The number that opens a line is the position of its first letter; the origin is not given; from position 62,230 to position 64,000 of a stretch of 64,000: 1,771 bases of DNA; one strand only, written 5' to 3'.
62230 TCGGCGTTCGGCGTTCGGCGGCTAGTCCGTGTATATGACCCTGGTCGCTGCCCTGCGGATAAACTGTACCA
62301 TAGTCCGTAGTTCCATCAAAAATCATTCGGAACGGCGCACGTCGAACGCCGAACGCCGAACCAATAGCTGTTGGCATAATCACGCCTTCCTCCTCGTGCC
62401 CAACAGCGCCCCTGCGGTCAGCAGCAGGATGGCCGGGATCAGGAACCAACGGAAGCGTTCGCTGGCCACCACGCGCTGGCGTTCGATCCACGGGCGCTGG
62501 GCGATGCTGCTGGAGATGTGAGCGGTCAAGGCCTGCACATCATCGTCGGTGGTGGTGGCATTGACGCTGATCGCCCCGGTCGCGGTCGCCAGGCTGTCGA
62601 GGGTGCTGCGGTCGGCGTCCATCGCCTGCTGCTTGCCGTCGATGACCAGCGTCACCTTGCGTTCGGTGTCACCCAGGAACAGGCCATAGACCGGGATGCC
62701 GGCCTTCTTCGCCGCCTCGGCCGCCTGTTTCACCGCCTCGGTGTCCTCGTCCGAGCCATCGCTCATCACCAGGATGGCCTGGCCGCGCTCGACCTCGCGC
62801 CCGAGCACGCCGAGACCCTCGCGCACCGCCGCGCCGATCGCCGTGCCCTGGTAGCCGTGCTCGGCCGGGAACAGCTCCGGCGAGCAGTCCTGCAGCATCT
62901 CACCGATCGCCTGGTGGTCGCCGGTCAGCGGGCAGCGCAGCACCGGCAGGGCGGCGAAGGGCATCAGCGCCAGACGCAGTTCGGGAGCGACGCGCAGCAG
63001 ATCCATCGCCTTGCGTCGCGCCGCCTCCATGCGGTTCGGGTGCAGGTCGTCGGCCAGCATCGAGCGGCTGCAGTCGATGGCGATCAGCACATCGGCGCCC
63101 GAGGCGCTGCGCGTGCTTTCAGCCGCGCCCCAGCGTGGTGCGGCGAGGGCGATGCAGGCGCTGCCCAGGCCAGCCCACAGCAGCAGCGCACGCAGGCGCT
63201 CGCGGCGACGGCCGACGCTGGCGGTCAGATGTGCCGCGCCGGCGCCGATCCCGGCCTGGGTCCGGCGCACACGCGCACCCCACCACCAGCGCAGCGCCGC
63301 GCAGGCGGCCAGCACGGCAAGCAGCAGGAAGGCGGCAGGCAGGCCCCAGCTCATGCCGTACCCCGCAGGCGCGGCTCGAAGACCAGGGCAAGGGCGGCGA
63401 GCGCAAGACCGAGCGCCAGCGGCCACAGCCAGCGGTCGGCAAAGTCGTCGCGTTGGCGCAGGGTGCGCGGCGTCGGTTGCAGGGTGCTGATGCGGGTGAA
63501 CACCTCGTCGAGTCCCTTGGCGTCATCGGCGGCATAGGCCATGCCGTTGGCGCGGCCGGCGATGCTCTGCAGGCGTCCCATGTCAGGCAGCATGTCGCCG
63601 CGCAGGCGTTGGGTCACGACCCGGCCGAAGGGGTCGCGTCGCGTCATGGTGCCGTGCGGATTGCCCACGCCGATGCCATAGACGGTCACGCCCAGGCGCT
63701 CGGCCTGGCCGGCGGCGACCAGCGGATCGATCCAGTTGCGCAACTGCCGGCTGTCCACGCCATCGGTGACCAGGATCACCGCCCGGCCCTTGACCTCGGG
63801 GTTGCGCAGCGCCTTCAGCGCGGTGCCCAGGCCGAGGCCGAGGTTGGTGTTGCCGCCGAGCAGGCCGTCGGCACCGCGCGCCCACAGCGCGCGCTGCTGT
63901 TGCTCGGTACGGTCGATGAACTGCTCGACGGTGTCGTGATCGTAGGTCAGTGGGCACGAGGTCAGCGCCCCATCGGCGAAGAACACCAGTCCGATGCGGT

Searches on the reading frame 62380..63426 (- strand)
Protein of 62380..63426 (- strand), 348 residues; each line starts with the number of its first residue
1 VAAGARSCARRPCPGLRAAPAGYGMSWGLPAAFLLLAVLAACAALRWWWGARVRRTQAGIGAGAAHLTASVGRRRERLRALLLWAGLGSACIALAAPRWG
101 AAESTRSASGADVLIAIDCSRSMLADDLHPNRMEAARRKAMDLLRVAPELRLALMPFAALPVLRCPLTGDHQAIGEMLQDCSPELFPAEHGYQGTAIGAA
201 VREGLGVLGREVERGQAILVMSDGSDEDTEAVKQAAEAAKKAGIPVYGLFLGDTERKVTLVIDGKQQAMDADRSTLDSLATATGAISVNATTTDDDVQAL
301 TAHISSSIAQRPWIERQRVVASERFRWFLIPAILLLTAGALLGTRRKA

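Call 10: search_protein_families(library=pfam, proteins=[window:62380-63426:-], max_evalue=0.001)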
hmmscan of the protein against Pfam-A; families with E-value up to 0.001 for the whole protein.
window:62380-63426:- (348 aa): 2 families
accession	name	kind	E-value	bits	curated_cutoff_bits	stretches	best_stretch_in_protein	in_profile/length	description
PF13519.12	VWA_2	-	3.2e-12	47.4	27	1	113-224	1-106/107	von Willebrand factor type A domain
PF00092.34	VWA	-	4e-08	34.1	23.8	1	112-255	1-143/174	von Willebrand factor type A domain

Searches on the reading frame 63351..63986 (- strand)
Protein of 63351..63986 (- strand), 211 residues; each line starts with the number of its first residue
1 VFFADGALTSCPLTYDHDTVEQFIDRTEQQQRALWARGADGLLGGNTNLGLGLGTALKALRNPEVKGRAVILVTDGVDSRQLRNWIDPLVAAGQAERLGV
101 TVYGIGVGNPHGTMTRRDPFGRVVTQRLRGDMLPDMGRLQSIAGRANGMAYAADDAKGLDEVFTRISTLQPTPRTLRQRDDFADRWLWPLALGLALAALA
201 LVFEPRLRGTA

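Call 10: search_protein_families(library=pfam, proteins=[window:63351-63986:-], max_evalue=0.001)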
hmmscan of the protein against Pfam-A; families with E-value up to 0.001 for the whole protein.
window:63351-63986:- (211 aa): 2 families
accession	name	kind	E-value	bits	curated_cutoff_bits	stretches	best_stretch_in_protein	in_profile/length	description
PF00092.34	VWA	-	7e-07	30.1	23.8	1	41-111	73-143/174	von Willebrand factor type A domain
PF13519.12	VWA_2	-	1.3e-05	26.2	27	1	1-76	43-106/107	von Willebrand factor type A domain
